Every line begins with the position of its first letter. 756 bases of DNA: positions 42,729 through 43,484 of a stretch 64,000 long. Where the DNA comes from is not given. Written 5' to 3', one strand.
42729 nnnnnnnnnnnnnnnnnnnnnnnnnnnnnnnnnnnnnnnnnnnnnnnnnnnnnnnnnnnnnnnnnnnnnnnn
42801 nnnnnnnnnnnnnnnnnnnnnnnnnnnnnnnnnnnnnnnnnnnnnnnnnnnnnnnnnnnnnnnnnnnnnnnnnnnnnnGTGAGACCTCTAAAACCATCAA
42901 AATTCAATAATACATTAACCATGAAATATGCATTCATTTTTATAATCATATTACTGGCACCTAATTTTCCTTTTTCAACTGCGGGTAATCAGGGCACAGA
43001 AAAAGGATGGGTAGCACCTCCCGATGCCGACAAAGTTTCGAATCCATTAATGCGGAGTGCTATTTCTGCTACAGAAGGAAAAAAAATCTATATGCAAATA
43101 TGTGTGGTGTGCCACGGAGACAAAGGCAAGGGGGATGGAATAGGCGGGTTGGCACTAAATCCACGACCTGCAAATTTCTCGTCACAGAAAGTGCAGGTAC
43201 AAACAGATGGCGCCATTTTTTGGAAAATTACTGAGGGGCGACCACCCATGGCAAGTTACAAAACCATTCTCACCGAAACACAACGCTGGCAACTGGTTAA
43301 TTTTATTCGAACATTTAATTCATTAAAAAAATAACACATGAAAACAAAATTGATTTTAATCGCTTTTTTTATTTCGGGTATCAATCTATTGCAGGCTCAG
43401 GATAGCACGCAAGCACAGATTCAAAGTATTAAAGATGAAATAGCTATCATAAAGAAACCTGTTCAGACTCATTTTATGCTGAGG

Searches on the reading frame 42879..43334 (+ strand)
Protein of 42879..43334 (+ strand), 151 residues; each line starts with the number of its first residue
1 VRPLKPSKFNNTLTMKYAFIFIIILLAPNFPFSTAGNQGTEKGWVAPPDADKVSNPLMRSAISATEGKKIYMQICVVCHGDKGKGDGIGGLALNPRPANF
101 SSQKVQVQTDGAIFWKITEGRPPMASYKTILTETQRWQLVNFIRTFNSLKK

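Call 78: search_protein_families(library=pfam, proteins=[window:42879-43334:+])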
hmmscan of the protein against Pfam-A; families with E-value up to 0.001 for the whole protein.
window:42879-43334:+ (151 aa): 2 families
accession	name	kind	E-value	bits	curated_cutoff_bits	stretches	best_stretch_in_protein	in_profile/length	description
PF00034.26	Cytochrom_C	-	1.2e-10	43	21.3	1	65-145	2-88/90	Cytochrome c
PF13442.11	Cytochrome_CBB3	-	3.2e-10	40.6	27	1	64-143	3-68/68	Cytochrome C oxidase, cbb3-type, subunit III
